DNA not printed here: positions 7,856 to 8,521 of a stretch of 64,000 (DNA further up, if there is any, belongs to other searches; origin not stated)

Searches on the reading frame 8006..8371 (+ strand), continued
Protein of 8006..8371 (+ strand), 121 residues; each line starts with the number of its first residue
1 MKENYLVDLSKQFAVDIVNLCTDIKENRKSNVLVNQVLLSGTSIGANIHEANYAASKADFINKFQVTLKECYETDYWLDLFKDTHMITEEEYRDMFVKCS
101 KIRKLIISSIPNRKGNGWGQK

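Call 89: get_annotated_region(hit=H1, flank=500)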
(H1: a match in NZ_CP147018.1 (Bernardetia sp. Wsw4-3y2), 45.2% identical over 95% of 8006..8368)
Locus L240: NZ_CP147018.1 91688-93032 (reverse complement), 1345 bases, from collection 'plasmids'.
description: Bernardetia sp. Wsw4-3y2 plasmid plasmd1, complete sequence
organism: Bernardetia sp. Wsw4-3y2 (NCBI taxid 3127471)
taxonomy: Bacteria; Bacteroidota; Cytophagia; Cytophagales; Bernardetiaceae; Bernardetia; Bernardetia sp. Wsw4-3y2
host: -; source: Red alga,Red algae; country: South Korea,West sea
typing (MOB-suite, as given by PLSDB): non-mobilizable
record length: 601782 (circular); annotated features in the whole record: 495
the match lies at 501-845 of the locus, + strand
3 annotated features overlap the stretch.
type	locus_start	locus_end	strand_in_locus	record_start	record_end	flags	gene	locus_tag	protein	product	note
CDS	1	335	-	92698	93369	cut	-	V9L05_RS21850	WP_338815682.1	O-methyltransferase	GO:0032259 - methylation [Evidence IEA]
CDS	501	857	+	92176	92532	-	-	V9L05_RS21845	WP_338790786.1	four helix bundle protein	-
CDS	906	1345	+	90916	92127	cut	recF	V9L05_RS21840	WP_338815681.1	DNA replication and repair protein RecF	GO:0006310 - DNA recombination [Evidence IEA]; GO:0006281 - DNA repair [Evidence IEA]; GO:0006260 - DNA replication ...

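Call 90: get_annotated_region(hit=H2, flank=500)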
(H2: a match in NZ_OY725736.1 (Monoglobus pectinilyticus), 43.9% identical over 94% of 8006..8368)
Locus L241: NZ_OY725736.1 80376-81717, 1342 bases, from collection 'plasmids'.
description: Monoglobus pectinilyticus strain Ruminococcaceae species TSDC17.2-1.2 plasmid 12, complete sequence
organism: Monoglobus pectinilyticus (NCBI taxid 1981510)
taxonomy: Bacteria; Bacillota; Clostridia; Monoglobales; Monoglobaceae; Monoglobus; Monoglobus pectinilyticus
host: -; source: -; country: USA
typing (MOB-suite, as given by PLSDB): non-mobilizable
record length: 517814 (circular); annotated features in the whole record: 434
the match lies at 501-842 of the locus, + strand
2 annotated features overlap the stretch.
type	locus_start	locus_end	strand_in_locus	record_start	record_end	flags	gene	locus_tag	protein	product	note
CDS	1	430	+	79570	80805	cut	-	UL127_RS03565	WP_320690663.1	restriction endonuclease subunit S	GO:0006304 - DNA modification [Evidence IEA]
CDS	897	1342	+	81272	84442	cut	-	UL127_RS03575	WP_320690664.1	HsdR family type I site-specific deoxyribonuclease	GO:0009307 - DNA restriction-modification system [Evidence IEA]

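Call 91: get_annotated_region(hit=H3, flank=500)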
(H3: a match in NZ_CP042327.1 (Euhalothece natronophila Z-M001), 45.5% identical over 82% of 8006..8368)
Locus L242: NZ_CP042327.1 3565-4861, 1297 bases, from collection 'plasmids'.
description: Euhalothece natronophila Z-M001 plasmid pEu1, complete sequence
organism: Euhalothece natronophila Z-M001 (NCBI taxid 522448)
taxonomy: Bacteria; Cyanobacteriota; Cyanophyceae; Chroococcales; Halothecacae; Euhalothece; Euhalothece natronophila; Euhalothece natronophila Z-M001
host: -; source: cell culture,soda lake Magadi; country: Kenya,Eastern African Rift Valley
typing (MOB-suite, as given by PLSDB): non-mobilizable
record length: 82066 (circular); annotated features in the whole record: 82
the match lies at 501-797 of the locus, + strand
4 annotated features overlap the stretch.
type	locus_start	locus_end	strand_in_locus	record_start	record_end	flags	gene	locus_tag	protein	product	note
CDS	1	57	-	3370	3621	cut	-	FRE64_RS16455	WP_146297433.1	UPF0175 family protein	-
CDS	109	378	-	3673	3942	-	-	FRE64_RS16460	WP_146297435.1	hypothetical protein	-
CDS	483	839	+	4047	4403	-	-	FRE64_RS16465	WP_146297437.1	four helix bundle protein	-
CDS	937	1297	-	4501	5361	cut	-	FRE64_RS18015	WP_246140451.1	hypothetical protein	-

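Call 92: get_annotated_region(hit=H4, flank=500)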
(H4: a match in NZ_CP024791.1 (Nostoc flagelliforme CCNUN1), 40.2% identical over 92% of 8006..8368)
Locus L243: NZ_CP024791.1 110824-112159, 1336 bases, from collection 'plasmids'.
description: Nostoc flagelliforme CCNUN1 plasmid pNFSY06, complete sequence
organism: Nostoc flagelliforme CCNUN1 (NCBI taxid 2038116)
taxonomy: Bacteria; Cyanobacteriota; Cyanophyceae; Nostocales; Nostocaceae; Nostoc; Nostoc flagelliforme; Nostoc flagelliforme CCNUN1
host: -; source: cell culture,desert soil; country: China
typing (MOB-suite, as given by PLSDB): non-mobilizable; replicon rep_cluster_1622,rep_cluster_317
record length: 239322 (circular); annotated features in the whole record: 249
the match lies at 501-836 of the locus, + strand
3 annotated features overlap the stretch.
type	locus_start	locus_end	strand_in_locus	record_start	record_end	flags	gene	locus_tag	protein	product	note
CDS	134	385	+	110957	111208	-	-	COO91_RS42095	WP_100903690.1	hypothetical protein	-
CDS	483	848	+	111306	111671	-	-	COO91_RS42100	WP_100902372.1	four helix bundle protein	-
CDS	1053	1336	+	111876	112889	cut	-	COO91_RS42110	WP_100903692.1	DNA cytosine methyltransferase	GO:0006304 - DNA modification [Evidence IEA]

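Call 93: get_annotated_region(hit=H8, flank=500)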
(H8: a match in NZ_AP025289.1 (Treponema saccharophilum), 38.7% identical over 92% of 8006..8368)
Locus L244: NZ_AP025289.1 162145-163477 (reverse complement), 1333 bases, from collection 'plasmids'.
description: Treponema saccharophilum strain JCM 32279 plasmid pTS1, complete sequence
organism: Treponema saccharophilum (NCBI taxid 165)
taxonomy: Bacteria; Spirochaetota; Spirochaetia; Spirochaetales; Treponemataceae; Treponema; Treponema saccharophilum
host: -; source: -; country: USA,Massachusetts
typing (MOB-suite, as given by PLSDB): non-mobilizable
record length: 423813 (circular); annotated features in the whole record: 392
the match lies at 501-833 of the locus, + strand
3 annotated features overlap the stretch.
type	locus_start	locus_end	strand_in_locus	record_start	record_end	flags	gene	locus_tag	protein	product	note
CDS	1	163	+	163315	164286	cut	-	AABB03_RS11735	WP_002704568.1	DMT family transporter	GO:0055085 - transmembrane transport [Evidence IEA]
CDS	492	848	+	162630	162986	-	-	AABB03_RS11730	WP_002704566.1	four helix bundle protein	-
CDS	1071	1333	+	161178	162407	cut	-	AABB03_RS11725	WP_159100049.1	DUF4832 domain-containing protein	-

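Call 94: get_annotated_region(hit=H27, flank=500)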
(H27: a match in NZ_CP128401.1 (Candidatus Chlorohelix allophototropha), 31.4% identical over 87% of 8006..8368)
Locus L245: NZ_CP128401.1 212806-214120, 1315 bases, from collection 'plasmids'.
description: Candidatus Chlorohelix allophototropha isolate L227-S17 plasmid unnamed1, complete sequence
organism: Candidatus Chlorohelix allophototropha (NCBI taxid 3003348)
taxonomy: Bacteria; Chloroflexota; Chloroflexia; Candidatus Chloroheliales; Candidatus Chloroheliaceae; Candidatus Chlorohelix; Candidatus Chlorohelix allophototropha
host: -; source: Single colony of Candidatus Chlorohelix allophototropha from a non-axenic enrichment (subculture 19.9); ...; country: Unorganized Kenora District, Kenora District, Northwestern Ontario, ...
typing (MOB-suite, as given by PLSDB): non-mobilizable
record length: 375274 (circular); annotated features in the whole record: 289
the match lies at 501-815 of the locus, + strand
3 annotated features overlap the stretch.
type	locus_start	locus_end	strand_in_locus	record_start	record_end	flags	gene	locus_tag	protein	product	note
CDS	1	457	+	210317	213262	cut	-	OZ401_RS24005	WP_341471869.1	helicase-related protein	-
CDS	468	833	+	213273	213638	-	-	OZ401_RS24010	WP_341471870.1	four helix bundle protein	-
CDS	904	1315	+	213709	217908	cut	-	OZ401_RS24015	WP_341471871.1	N-6 DNA methylase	GO:0006306 - DNA methylation [Evidence IEA]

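Call 98: get_annotated_region(hit=H9, flank=400)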
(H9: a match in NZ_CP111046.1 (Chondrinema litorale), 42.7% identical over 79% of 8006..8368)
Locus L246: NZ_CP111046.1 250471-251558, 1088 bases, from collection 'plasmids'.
description: Chondrinema litorale strain WSW3-B12 plasmid unnamed4
organism: Chondrinema litorale (NCBI taxid 2994555)
taxonomy: Bacteria; Bacteroidota; Cytophagia; Cytophagales; Flammeovirgaceae; Chondrinema; Chondrinema litorale
host: -; source: Seaweed,red alga; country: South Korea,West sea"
typing (MOB-suite, as given by PLSDB): non-mobilizable
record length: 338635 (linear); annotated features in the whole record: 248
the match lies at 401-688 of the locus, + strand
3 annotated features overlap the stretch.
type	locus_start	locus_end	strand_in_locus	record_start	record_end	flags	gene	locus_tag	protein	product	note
CDS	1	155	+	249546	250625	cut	-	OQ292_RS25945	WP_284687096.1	efflux RND transporter periplasmic adaptor subunit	GO:0006810 - transport [Evidence IEA]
CDS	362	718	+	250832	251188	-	-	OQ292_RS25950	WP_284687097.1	four helix bundle protein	-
CDS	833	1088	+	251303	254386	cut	-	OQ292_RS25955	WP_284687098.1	efflux RND transporter permease subunit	GO:0055085 - transmembrane transport [Evidence IEA]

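Call 99: get_annotated_region(hit=H13, flank=400)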
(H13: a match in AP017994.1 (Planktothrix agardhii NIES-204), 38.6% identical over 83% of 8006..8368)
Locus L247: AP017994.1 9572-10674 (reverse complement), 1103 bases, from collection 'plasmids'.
description: Planktothrix agardhii NIES-204 plasmid plasmid3 DNA, complete sequence
organism: Planktothrix agardhii NIES-204 (NCBI taxid 282423)
taxonomy: Bacteria; Cyanobacteriota; Cyanophyceae; Oscillatoriales; Microcoleaceae; Planktothrix; Planktothrix agardhii; Planktothrix agardhii NIES-204
host: -; source: -; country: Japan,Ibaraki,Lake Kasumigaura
typing (MOB-suite, as given by PLSDB): non-mobilizable
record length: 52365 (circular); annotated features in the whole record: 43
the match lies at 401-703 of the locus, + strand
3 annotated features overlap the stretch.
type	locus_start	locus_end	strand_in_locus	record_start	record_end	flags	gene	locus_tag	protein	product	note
CDS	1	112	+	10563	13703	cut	-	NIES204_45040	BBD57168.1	helicase domain protein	-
CDS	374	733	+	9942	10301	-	-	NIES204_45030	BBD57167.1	hypothetical protein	-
CDS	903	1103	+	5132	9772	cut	-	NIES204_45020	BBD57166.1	hypothetical protein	-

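Call 100: get_annotated_region(hit=H25, flank=400)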
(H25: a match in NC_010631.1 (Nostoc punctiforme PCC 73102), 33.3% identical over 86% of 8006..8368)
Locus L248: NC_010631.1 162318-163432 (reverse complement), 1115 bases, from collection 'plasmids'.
description: Nostoc punctiforme PCC 73102 plasmid pNPUN01, complete sequence
organism: Nostoc punctiforme PCC 73102 (NCBI taxid 63737)
taxonomy: Bacteria; Cyanobacteriota; Cyanophyceae; Nostocales; Nostocaceae; Nostoc; Nostoc punctiforme; Nostoc punctiforme PCC 73102
host: -; source: -; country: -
typing (MOB-suite, as given by PLSDB): conjugative; replicon rep_cluster_317; relaxase MOBF; mating-pair formation MPF_T
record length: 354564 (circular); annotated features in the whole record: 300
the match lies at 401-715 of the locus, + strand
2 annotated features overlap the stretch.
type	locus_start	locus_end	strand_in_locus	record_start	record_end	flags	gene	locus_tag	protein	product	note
CDS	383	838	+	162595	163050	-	-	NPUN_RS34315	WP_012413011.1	four helix bundle protein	-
CDS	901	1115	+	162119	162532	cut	-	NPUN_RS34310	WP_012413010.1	element excision factor XisH family protein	-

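Call 101: get_annotated_region(hit=H29, flank=400)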
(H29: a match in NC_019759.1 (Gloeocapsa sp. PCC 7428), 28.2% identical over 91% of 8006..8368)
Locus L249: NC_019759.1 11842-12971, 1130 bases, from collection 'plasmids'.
description: Gloeocapsa sp. PCC 7428 plasmid pGLO7428.03, complete sequence
organism: Gloeocapsa sp. PCC 7428 (NCBI taxid 1173026)
taxonomy: Bacteria; Cyanobacteriota; Cyanophyceae; Chroococcales; Chroococcaceae; Gloeocapsa; Gloeocapsa sp. PCC 7428
host: -; source: -; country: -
typing (MOB-suite, as given by PLSDB): mobilizable; replicon rep_cluster_1726; relaxase MOBV
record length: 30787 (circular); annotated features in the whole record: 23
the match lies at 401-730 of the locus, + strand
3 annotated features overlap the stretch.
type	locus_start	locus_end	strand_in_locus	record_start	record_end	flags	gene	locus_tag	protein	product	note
CDS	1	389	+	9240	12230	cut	-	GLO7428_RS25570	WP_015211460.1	DUF1156 domain-containing protein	-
CDS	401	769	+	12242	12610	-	-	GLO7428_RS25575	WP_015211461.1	four helix bundle protein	-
CDS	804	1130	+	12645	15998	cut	-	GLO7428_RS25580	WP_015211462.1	Swt1 family HEPN domain-containing protein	-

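Call 102: get_annotated_region(hit=H16, flank=400)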
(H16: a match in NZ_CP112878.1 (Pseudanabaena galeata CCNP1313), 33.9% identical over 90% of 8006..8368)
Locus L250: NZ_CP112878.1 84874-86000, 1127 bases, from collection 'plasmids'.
description: Pseudanabaena galeata CCNP1313 plasmid pPg_04, complete sequence
organism: Pseudanabaena galeata CCNP1313 (NCBI taxid 2602720)
taxonomy: Bacteria; Cyanobacteriota; Cyanophyceae; Pseudanabaenales; Pseudanabaenaceae; Pseudanabaena; Pseudanabaena galeata; Pseudanabaena galeata CCNP1313
host: -; source: -; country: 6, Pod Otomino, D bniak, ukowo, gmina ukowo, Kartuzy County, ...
typing (MOB-suite, as given by PLSDB): mobilizable; relaxase MOBP
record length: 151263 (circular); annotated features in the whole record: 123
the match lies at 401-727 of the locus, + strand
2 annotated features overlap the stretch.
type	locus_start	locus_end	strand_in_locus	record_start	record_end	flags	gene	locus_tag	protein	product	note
CDS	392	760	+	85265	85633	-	-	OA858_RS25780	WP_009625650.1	four helix bundle protein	-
CDS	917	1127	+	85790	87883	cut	cas1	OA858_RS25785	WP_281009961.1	CRISPR-associated endonuclease Cas1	GO:0043571 - maintenance of CRISPR repeat elements [Evidence IEA]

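Call 110: predict_structure(alignment_id=A5)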
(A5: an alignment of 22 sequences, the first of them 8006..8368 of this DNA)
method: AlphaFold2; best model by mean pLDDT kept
length: 121 residues; sequences in the alignment: 22
mean_pLDDT: 89.2   pTM: 0.82
mean pLDDT of the five models: 89.2, 89.2, 89.1, 88.1, 88.0
residues with pLDDT >= 90: 94; 70-90: 14; 50-70: 3; < 50: 10
segments of 3 or more residues with pLDDT < 50: 113-121
pLDDT, mean of each block of 10 residues (from residue 1): 80 98 91 95 97 91 96 98 96 98 92 44 34
secondary structure, 60 per line:
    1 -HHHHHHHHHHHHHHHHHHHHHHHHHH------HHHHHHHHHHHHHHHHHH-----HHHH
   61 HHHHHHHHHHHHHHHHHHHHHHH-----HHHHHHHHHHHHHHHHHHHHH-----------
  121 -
elements in order: H2-27 H34-51 H57-83 H89-109

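Call 112: fold_search(model_id=the predicted structure, library=pdb)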
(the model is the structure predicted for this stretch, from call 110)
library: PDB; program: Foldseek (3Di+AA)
matches with E <= 10: 728; with E <= 0.001: 5
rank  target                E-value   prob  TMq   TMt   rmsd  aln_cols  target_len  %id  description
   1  2rld_B                4.6e-09  1.00  0.88  0.95   0.8       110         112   50  CRYSTAL STRUCTURE OF A PROTEIN WITH UNKNOWN FUNCTION FROM S23 RIBOSOMAL PROTEIN FAMILY (BT_0352) FROM BACTEROIDES THET (released 2007-10-30)
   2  2rld_C                7.3e-09  1.00  0.86  0.90   1.0       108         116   50  CRYSTAL STRUCTURE OF A PROTEIN WITH UNKNOWN FUNCTION FROM S23 RIBOSOMAL PROTEIN FAMILY (BT_0352) FROM BACTEROIDES THET (released 2007-10-30)
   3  2rld_E                2.8e-08  1.00  0.85  0.95   1.0       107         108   48  CRYSTAL STRUCTURE OF A PROTEIN WITH UNKNOWN FUNCTION FROM S23 RIBOSOMAL PROTEIN FAMILY (BT_0352) FROM BACTEROIDES THET (released 2007-10-30)
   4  2rld_A                6.8e-08  1.00  0.86  0.91   1.0       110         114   49  CRYSTAL STRUCTURE OF A PROTEIN WITH UNKNOWN FUNCTION FROM S23 RIBOSOMAL PROTEIN FAMILY (BT_0352) FROM BACTEROIDES THET (released 2007-10-30)
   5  2rld_D                1.9e-07  1.00  0.86  0.96   0.8       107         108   50  CRYSTAL STRUCTURE OF A PROTEIN WITH UNKNOWN FUNCTION FROM S23 RIBOSOMAL PROTEIN FAMILY (BT_0352) FROM BACTEROIDES THET (released 2007-10-30)
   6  2gsc_E                1.7e-03  1.00  0.77  0.83   2.4       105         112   14  Crystal Structure of the Conserved Hypothetical Cytosolic Protein Xcc0516 from Xanthomonas campestris (released 2006-10-03)
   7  2gsc_B                5.7e-03  1.00  0.76  0.79   2.2       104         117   15  Crystal Structure of the Conserved Hypothetical Cytosolic Protein Xcc0516 from Xanthomonas campestris (released 2006-10-03)
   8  2gsc_D                6.4e-03  1.00  0.65  0.67   4.1       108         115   14  Crystal Structure of the Conserved Hypothetical Cytosolic Protein Xcc0516 from Xanthomonas campestris (released 2006-10-03)
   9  2gsc_A                8.7e-03  1.00  0.74  0.79   2.1       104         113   14  Crystal Structure of the Conserved Hypothetical Cytosolic Protein Xcc0516 from Xanthomonas campestris (released 2006-10-03)
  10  2gsc_C                2.1e-02  1.00  0.73  0.79   2.4       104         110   13  Crystal Structure of the Conserved Hypothetical Cytosolic Protein Xcc0516 from Xanthomonas campestris (released 2006-10-03)
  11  8ub7_B                6.0e-02  1.00  0.72  0.72   2.5       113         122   13  Diversity-generating retroelement (DGR) ribonucleoprotein reverse transcriptase - Active state (N-occupied) (released 2024-10-23)
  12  1yo7_A                8.1e-02  0.91  0.38  0.38   6.7       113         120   12  Re-engineering topology of the homodimeric ROP protein into a single-chain 4-helix bundle (released 2005-02-15)
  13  8ube_D                1.0e-01  1.00  0.69  0.75   2.5       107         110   14  Diversity-generating retroelement (DGR) ribonucleoprotein reverse transcriptase - Resting State 1a (released 2024-10-23)
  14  4dwl_D                1.2e-01  1.00  0.74  0.82   2.4       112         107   16  Avd molecule from Bordetella bacteriophage DGR (released 2013-02-27)
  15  5jsb_B                1.3e-01  0.91  0.38  0.39  16.7       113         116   10  Crystal structure of Mcl1-inhibitor complex (released 2016-11-16)
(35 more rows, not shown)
